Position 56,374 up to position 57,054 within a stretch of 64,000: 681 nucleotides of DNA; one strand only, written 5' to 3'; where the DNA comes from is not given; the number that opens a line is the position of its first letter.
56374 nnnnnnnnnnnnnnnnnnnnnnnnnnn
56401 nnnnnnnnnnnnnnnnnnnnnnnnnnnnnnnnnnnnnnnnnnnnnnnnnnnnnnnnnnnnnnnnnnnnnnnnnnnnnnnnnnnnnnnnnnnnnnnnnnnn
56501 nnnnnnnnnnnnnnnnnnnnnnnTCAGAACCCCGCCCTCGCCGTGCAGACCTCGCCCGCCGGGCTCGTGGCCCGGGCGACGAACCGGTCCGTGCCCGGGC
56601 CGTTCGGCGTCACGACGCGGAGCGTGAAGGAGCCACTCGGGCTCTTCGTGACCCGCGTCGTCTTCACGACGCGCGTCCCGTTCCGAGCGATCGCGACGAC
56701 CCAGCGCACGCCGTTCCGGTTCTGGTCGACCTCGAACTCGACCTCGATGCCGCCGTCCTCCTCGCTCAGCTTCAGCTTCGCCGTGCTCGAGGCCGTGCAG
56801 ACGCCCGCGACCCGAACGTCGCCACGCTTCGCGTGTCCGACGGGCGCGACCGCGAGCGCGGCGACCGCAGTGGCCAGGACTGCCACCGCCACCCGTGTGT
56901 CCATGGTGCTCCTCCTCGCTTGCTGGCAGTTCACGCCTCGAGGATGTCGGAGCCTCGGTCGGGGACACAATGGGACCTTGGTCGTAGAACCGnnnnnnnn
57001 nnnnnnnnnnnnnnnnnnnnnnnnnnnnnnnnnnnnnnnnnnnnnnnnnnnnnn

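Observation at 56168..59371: Two-component system flanked on both sides by paralogous small secreted 2-Cys proteins, one co-transcribed with a cupredoxin-like protein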

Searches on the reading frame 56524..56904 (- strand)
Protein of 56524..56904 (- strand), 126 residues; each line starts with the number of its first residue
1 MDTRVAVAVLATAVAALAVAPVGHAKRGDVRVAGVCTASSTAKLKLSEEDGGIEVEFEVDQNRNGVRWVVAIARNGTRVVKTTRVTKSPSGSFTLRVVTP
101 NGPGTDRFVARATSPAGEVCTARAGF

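Call 5: search_protein_families(library=pfam, proteins=[window:56524-56904:-], max_evalue=1)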
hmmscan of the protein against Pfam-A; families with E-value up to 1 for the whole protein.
window:56524-56904:- (126 aa): 4 families
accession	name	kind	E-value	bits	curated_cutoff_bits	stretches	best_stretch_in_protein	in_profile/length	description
PF25583.1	WCX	-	0.035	14.9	23.9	1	42-71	22-51/76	WCX domain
PF01299.22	Lamp2-like_luminal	-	0.14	12.5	27.2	1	31-65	48-81/148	Lysosome-associated membrane glycoprotein 2-like, luminal domains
PF23657.1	DUF7151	-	0.14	12.5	27.2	0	50-66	17-33/46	Domain of unknown function (DUF7151)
PF22479.2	Pam3_gp18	-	0.22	12.4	24.2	1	51-86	20-54/101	Cyanophage baseplate Pam3 plug gp18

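Call 7: search_protein_families(library=ncbifam, proteins=[window:56524-56904:-], max_evalue=1)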
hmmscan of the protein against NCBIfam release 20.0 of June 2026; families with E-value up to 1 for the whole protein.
window:56524-56904:- (126 aa): 1 family
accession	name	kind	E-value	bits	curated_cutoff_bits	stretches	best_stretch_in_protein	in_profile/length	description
TIGR04412.1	T2SS_GspM_XcpZ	equivalog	0.15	11.8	60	1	31-83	58-110/126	type II secretion system protein GspM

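Call 8: find_homologous_proteins(query=window:56524-56904:-, max_evalue=0.001)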
Query window:56524-56904:- (126 aa): 1609 proteins with E <= 0.001 among 2605 candidates; the best 120 are listed.
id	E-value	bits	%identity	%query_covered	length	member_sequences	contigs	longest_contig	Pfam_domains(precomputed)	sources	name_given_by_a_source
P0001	2.7e-72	258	100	100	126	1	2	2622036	-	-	-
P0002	1.4e-58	214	88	84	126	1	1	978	-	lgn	-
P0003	2.4e-58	213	84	84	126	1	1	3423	-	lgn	-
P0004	2.7e-57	210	89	80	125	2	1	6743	-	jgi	jgi:hypothetical protein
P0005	7.3e-55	202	83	80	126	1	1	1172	-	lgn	-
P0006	2.8e-53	197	80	84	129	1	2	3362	-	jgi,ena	-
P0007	2.9e-53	197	79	80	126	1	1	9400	-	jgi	jgi:hypothetical protein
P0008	3.7e-53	196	81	80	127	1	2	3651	-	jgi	jgi:hypothetical protein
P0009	9.7e-52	192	79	84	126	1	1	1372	-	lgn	-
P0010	5.1e-50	186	78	84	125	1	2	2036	-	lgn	-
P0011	6.8e-49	183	82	78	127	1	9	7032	-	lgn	-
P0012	7.3e-49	183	77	84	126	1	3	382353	-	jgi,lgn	jgi:hypothetical protein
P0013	7.1e-48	179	75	81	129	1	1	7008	-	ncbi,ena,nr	ncbi:MAG TPA: hypothetical protein VK926_07905 [Gaiellaceae bacterium]|nr:hypothetical protein [Gaie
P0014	4.4e-47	177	74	84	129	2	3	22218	-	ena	-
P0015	5.1e-47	177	75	84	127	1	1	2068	-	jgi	jgi:hypothetical protein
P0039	6.6e-44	167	74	84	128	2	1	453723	-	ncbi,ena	-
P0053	5.5e-43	164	67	97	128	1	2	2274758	-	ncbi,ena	-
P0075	6.3e-42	160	66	84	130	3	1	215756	-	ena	-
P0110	5.1e-41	157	70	84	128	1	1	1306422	-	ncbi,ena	-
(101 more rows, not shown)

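Call 9: search_solved_structures(query=window:56524-56904:-, max_evalue=10)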
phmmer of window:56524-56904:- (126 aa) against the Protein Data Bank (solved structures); distinct sequences matched with E-value up to 10: 7.
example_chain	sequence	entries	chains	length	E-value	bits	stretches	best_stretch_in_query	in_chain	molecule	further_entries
1e5b_A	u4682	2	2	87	0.0097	19.5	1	45-107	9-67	XYLANASE D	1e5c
1xbd_A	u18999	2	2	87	0.024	18.2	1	65-107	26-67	XYLANASE D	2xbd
8br8_LV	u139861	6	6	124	0.099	16.2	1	26-83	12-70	Ribosomal L22e | Ribosomal protein L22e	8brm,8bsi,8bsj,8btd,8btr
7pwg_U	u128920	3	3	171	0.19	15.3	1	26-83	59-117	Ribosomal protein eL22 | 60S ribosomal protein eL22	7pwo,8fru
5myj_AH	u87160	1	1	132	0.38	14.3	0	72-120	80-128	30S ribosomal protein S8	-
8bnq_A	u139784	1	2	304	0.66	13.5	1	27-104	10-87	Titin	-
5e52_A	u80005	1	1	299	0.95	13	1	58-96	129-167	Contactin-5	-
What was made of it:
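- On CBM2 carbohydrate-binding module (considered because of the terminal cysteines and a borderline hit to xylanase D CBM2b): The single-sequence hit was E=0.01 (call 9).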

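Call 13: find_encoding_contigs(protein=P0053, flank=6000, max_places=3)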
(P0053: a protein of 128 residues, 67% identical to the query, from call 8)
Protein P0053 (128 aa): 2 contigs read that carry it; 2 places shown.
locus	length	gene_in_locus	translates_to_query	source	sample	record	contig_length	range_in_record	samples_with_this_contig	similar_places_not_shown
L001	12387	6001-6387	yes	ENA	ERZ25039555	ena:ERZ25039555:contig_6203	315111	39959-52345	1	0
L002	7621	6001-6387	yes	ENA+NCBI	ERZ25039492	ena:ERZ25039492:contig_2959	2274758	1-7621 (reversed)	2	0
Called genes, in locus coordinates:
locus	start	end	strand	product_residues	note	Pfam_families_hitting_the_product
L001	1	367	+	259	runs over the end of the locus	PF00999:Na_H_Exchanger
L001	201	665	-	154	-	-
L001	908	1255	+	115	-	PF07883:Cupin_2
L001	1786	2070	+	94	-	-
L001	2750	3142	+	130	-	PF01042:Ribonuc_L-PSP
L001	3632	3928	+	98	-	-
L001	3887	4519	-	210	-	PF00072:Response_reg, PF00196:GerE, PF04545:Sigma70_r4 (faint), PF08281:Sigma70_r4_2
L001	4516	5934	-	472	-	PF07730:HisKA_3, PF02518:HATPase_c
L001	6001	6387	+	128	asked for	-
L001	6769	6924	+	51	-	PF11746:DUF3303 (weak)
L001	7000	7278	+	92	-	-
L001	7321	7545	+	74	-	-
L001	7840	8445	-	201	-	-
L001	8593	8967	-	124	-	-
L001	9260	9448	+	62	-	-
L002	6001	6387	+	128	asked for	-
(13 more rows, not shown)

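Call 14: find_encoding_contigs(protein=P0110, flank=6000, max_places=3)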
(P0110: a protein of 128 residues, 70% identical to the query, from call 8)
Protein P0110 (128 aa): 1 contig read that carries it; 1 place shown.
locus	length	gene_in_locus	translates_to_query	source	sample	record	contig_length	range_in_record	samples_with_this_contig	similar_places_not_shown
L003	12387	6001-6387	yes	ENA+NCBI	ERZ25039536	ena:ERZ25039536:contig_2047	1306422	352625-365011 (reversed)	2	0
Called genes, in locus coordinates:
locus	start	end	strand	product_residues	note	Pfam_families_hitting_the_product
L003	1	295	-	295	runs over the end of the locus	PF07730:HisKA_3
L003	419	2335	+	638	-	PF04932:Wzy_C, PF14559:TPR_19 (weak)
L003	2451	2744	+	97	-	-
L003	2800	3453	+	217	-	PF04203:Sortase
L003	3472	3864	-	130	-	-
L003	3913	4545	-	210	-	PF00072:Response_reg, PF00196:GerE, PF08281:Sigma70_r4_2 (weak)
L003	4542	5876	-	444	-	PF07730:HisKA_3, PF13581:HATPase_c_2 (weak), PF02518:HATPase_c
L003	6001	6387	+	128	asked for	-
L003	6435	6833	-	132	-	PF00903:Glyoxalase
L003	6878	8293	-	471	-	PF02225:PA, PF04389:Peptidase_M28, PF01546:Peptidase_M20 (weak)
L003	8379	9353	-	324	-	PF08240:ADH_N, PF00107:ADH_zinc_N, PF13602:ADH_zinc_N_2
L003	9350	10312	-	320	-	PF08240:ADH_N, PF00107:ADH_zinc_N, PF13602:ADH_zinc_N_2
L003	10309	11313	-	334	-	PF08240:ADH_N, PF00107:ADH_zinc_N, PF13602:ADH_zinc_N_2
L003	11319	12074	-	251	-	PF00293:NUDIX, PF21906:WHD_NrtR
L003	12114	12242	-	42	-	-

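Call 15: find_encoding_contigs(protein=P0012, flank=6000, max_places=2)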
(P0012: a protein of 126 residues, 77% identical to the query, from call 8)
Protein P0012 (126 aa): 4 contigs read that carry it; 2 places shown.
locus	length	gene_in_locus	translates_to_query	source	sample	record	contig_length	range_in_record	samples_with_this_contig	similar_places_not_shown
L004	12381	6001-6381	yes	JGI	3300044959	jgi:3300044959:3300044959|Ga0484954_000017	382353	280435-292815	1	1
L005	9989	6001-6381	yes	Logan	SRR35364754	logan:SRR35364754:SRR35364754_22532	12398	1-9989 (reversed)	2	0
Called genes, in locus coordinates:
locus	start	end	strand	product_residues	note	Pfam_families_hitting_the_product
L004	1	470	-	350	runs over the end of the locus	PF00850:Hist_deacetyl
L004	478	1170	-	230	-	PF02311:AraC_binding (faint), PF07883:Cupin_2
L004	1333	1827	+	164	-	-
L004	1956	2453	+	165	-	PF00210:Ferritin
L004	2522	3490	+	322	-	PF04055:Radical_SAM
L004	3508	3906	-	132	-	-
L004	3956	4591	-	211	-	PF00072:Response_reg, PF08281:Sigma70_r4_2, PF00196:GerE, PF04545:Sigma70_r4 (weak)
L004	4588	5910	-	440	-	PF07730:HisKA_3, PF13581:HATPase_c_2 (weak), PF02518:HATPase_c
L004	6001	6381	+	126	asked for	-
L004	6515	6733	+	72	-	-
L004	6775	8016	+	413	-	PF00155:Aminotran_1_2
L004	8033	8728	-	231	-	PF00392:GntR, PF13545:HTH_Crp_2 (weak), PF07729:FCD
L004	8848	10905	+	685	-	PF05378:Hydant_A_N, PF01968:Hydantoinase_A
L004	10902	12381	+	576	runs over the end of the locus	PF02538:Hydantoinase_B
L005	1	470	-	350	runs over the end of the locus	PF00850:Hist_deacetyl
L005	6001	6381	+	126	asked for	-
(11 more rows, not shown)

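Call 16: find_encoding_contigs(protein=P0039, flank=6000, max_places=2)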
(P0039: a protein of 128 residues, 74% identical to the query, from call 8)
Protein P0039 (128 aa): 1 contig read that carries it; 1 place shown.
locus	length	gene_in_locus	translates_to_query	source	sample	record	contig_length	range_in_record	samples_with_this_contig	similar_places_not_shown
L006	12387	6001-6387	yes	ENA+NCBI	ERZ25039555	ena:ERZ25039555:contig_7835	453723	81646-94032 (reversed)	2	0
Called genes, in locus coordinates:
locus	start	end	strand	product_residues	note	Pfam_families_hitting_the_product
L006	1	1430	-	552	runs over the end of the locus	PF00496:SBP_bac_5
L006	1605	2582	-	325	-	PF00126:HTH_1, PF03466:LysR_substrate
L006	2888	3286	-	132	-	PF00903:Glyoxalase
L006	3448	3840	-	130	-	-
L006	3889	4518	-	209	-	PF00072:Response_reg, PF10686:YAcAr (faint), PF13936:HTH_38 (faint), PF00196:GerE, PF04545:Sigma70_r4 (weak), PF08281:Sigma70_r4_2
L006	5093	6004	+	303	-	-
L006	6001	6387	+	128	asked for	-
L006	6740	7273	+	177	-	PF00239:Resolvase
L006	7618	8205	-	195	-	-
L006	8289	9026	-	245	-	PF23343:REP_ORF2-G2P (weak)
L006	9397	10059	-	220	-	-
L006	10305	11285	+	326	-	PF24251:DUF7453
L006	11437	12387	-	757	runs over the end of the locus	PF01637:ATPase_2 (faint), PF13191:AAA_16 (weak), PF00931:NB-ARC (weak), PF25872:HTH_77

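Call 17: find_encoding_contigs(protein=P0075, flank=6000, max_places=2)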
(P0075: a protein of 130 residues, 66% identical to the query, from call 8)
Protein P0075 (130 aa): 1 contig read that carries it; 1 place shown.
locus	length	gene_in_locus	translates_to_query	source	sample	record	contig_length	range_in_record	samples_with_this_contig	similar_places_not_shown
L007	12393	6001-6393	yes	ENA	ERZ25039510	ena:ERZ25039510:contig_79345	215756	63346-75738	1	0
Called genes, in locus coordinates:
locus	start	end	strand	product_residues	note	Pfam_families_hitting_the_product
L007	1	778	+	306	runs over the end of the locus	PF00528:BPD_transp_1 (weak)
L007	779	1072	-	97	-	-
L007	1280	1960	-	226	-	PF00005:ABC_tran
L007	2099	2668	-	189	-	-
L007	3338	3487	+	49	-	-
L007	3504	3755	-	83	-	-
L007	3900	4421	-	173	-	PF00072:Response_reg, PF00196:GerE, PF08281:Sigma70_r4_2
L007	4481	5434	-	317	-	PF07730:HisKA_3, PF13581:HATPase_c_2, PF02518:HATPase_c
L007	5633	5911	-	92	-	-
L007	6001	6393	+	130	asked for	-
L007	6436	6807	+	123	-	-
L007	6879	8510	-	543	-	PF06418:CTP_synth_N, PF00117:GATase, PF07722:Peptidase_C26 (faint)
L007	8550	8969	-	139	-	PF10604:Polyketide_cyc2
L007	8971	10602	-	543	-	PF02463:SMC_N, PF13476:AAA_23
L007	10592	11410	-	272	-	PF01513:NAD_kinase, PF20143:NAD_kinase_C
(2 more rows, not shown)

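Call 19: predict_structure(alignment_id=A1)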
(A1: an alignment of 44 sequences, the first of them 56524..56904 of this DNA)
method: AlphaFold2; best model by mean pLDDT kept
length: 126 residues; sequences in the alignment: 44
mean_pLDDT: 86.9   pTM: 0.77
mean pLDDT of the five models: 86.9, 86.8, 86.1, 86.0, 84.5
residues with pLDDT >= 90: 90; 70-90: 9; 50-70: 24; < 50: 3
segments of 3 or more residues with pLDDT < 50: none
pLDDT, mean of each block of 10 residues (from residue 1): 51 52 71 96 95 96 96 97 96 97 92 98 95
secondary structure, 60 per line:
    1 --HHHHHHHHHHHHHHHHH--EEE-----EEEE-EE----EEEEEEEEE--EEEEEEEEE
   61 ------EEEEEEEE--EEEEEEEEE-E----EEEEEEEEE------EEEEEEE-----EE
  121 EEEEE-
elements in order: H3-19 E22-24 E30-33 E41-49 E52-60 E67-74 E77-85 E92-100 E107-113 E119-125

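Call 21: fold_search(model_id=the predicted structure, library=pdb)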
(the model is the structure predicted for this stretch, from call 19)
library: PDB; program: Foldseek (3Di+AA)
matches with E <= 10: 1720; with E <= 0.001: 2
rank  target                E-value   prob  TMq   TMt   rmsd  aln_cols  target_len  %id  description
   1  2n80_MODEL_1_B        2.3e-04  1.00  0.37  0.29  11.2       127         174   13  p75NTR DD:RhoGDI (released 2015-12-23)
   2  2z64_C                8.2e-04  0.94  0.27  0.25  11.9       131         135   15  Crystal structure of mouse TLR4 and mouse MD-2 complex (released 2007-09-18)
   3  3b2d_C                1.7e-03  0.97  0.29  0.27  10.3       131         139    8  Crystal structure of human RP105/MD-1 complex (released 2011-11-09)
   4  5ijd_C                2.0e-03  0.89  0.24  0.23  10.9       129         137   15  The crystal structure of mouse TLR4/MD-2/lipid A complex (released 2016-04-27)
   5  3rg1_K                2.2e-03  0.97  0.31  0.30  10.7       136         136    7  Crystal structure of the RP105/MD-1 complex (released 2011-08-31)
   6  5ijb_C                2.2e-03  0.92  0.26  0.25  10.1       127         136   13  The ligand-free structure of the mouse TLR4/MD-2 complex (released 2016-04-27)
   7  1ft3_B                2.4e-03  0.98  0.34  0.32  12.8       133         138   15  CRYSTAL STRUCTURE OF TRUNCATED RHOGDI K141A MUTANT (released 2001-05-02)
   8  5ijc_C                2.4e-03  0.87  0.25  0.24  10.8       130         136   15  The crystal structure of mouse TLR4/MD-2/neoseptin-3 complex (released 2016-04-27)
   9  9j6x_C                2.6e-03  1.00  0.57  0.12   3.8       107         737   15  Cryo-EM structure of the rice isoamylase ISA1-ISA2 heterocomplex (released 2025-05-28)
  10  2e56                  2.8e-03  0.93  0.28  0.26  12.0       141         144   11  Crystal structure of human MD-2 (released 2007-06-26)
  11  3rg1_P                2.9e-03  0.97  0.32  0.30   9.2       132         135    8  Crystal structure of the RP105/MD-1 complex (released 2011-08-31)
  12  3rg1_C                3.2e-03  0.96  0.30  0.29   9.1       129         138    8  Crystal structure of the RP105/MD-1 complex (released 2011-08-31)
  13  3rg1_D                3.4e-03  0.95  0.30  0.28   9.2       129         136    8  Crystal structure of the RP105/MD-1 complex (released 2011-08-31)
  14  3rg1_H                3.6e-03  0.96  0.30  0.29   9.2       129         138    8  Crystal structure of the RP105/MD-1 complex (released 2011-08-31)
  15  4n68                  4.7e-03  0.94  0.28  0.32   5.9        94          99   16  Crystal structure of an internal FN3 domain from human Contactin-5 [PSI-NYSGRC-005804] (released 2013-10-30)
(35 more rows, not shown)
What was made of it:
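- On ML / RhoGDI-like lipid-binding beta-sandwiches: These are the top Foldseek hits, but with TM 0.25-0.4 and rmsd 9-12 A (call 21).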

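Call 23: find_related_loci(query=A1, collection=genome_contigs, flank=5000)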
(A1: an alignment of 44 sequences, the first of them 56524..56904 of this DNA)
Query A1 (126 aa) in genome_contigs; peptide patterns used: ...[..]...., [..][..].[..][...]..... (x = any residue, [..] = any of these).
599 stretches matched a pattern (row limit reached: there are more); 393 encode a relative of the query (tblastn E <= 1e-3); the best 80 are kept; 80 distinct loci.
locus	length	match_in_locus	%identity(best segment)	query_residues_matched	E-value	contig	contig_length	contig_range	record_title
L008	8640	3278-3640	68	5-126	4e-49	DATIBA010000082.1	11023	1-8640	MAG TPA_asm: Gaiellaceae bacterium isolate SMAG_U16278 k141_857537, whole genome shotgun sequence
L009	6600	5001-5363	67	5-126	2e-48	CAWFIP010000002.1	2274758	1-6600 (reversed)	MAG: uncultured Actinomycetes bacterium isolate MFD02242.bin.1.36 genome assembly, contig: contig_2959, whole genome sho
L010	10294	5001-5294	80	29-126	7e-49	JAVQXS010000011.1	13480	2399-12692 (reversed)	MAG: Thermoleophilia bacterium isolate SKYGB_hs_bin29 NODE_6445_length_13480_cov_5.247896, whole genome shotgun sequence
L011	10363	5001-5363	66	5-126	5e-47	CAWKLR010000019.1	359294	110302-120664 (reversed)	MAG: uncultured Actinomycetes bacterium isolate MFD08497.bin.2.61 genome assembly, contig: contig_5105, whole genome sho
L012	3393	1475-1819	67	14-126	2e-45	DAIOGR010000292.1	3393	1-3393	MAG TPA_asm: Gaiella sp. isolate CTOTU26105 NODE_32580_length_3393_cov_13.681246, whole genome shotgun sequence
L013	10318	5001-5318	69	21-126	2e-44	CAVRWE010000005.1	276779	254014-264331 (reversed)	MAG: uncultured Actinomycetes bacterium isolate MFD06229.bin.2.72 genome assembly, contig: contig_27706, whole genome sh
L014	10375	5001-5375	61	1-126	3e-44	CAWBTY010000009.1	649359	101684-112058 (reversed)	MAG: uncultured Actinomycetes bacterium isolate MFD05454.bin.2.89 genome assembly, contig: contig_2470, whole genome sho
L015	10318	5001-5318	70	21-126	5e-44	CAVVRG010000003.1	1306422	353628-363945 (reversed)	MAG: uncultured Actinomycetes bacterium isolate MFD05176.bin.1.306 genome assembly, contig: contig_2047, whole genome sh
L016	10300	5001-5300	73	26-126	2e-43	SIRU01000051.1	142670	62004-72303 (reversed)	MAG: Actinobacteria bacterium isolate GMQP.bins.7 contig051, whole genome shotgun sequence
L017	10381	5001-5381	62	3-126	3e-43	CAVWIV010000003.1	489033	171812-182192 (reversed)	MAG: uncultured Actinomycetes bacterium isolate MFD02360.bin.2.148 genome assembly, contig: contig_17208, whole genome s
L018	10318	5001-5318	68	21-126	3e-43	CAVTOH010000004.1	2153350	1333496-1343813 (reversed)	MAG: uncultured Actinomycetes bacterium isolate MFD00962.bin.1.108 genome assembly, contig: contig_54978, whole genome s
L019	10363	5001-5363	63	5-126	9e-43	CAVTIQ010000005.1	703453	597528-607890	MAG: uncultured Actinomycetes bacterium isolate MFD05942.bin.1.306 genome assembly, contig: contig_28595, whole genome s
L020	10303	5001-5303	70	26-126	2e-42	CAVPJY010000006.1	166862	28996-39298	MAG: uncultured Actinomycetes bacterium isolate MFD10007.bin.2.119 genome assembly, contig: contig_35725, whole genome s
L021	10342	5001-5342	65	13-126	8e-42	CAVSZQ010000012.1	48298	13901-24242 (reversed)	MAG: uncultured Actinomycetes bacterium isolate MFD05454.bin.2.214 genome assembly, contig: contig_93951, whole genome s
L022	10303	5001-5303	70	26-126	1e-41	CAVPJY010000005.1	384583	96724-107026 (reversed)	MAG: uncultured Actinomycetes bacterium isolate MFD10007.bin.2.119 genome assembly, contig: contig_24125, whole genome s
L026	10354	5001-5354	60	4-122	7e-41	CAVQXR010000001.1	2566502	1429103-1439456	MAG: uncultured Thermoleophilia bacterium isolate MFD06229.bin.1.26 genome assembly, contig: contig_1769, whole genome s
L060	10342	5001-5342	59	12-126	3e-36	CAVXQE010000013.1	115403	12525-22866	MAG: uncultured Gaiellaceae bacterium isolate MFD00392.bin.2.280 genome assembly, contig: contig_62469, whole genome sho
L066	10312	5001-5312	63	21-124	4e-36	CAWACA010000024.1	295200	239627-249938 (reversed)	MAG: uncultured Thermoleophilia bacterium isolate MFD05176.bin.2.235 genome assembly, contig: contig_68209, whole genome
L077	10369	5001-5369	56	3-126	6e-35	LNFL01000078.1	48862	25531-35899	MAG: Actinobacteria bacterium Ga0077560 Ga0077560_1070.1, whole genome shotgun sequence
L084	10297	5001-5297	63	28-126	4e-34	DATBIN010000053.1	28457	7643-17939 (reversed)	MAG TPA_asm: Gaiella sp. isolate SMAG_U3895 k141_2180464, whole genome shotgun sequence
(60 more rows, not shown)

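Call 35: search_protein_representatives(alignment_id=A2)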
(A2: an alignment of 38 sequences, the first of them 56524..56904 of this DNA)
Query: 38 sequences, 129 profile positions. Proteins with E-value up to 0.001 (for the whole library): 1515; up to 1e-10: 900; up to 1e-30: 46. The best 150 are listed.
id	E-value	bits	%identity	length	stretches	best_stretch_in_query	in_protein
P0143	1.3e-45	170.5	-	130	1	6-129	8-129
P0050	6.6e-45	168.3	-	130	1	7-129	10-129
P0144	6.6e-41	155.3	-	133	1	5-129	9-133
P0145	5.2e-40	152.4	-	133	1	8-129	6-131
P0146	5.0e-39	149.3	-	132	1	6-129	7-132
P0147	7.4e-39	148.7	-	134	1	5-129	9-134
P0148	9.0e-39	148.4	-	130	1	5-128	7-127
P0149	1.3e-37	144.7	-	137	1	8-129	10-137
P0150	1.5e-37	144.5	-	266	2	3-127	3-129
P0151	1.0e-36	141.8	-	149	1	5-129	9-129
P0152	2.2e-36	140.7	-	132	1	8-129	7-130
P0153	2.2e-36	140.7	-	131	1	6-129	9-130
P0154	9.3e-36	138.7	-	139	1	8-129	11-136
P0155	2.3e-35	137.4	-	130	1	8-129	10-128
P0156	3.0e-35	137.0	-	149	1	6-129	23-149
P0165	1.7e-33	131.3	-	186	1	9-129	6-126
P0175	2.3e-32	127.7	-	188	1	16-129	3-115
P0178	6.0e-32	126.4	-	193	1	6-128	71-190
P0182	1.9e-31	124.7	-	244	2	11-124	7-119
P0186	5.9e-31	123.1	-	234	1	8-129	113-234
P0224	2.7e-28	114.5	-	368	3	8-125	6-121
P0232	6.6e-28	113.3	-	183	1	5-128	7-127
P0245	1.5e-27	112.1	-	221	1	28-128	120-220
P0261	4.2e-27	110.7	-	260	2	13-124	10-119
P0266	9.1e-27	109.6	-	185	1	5-105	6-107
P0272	1.7e-26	108.7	-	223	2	29-129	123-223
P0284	9.2e-26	106.3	-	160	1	55-129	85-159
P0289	1.4e-25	105.8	-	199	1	7-127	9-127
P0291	2.3e-25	105.1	-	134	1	11-128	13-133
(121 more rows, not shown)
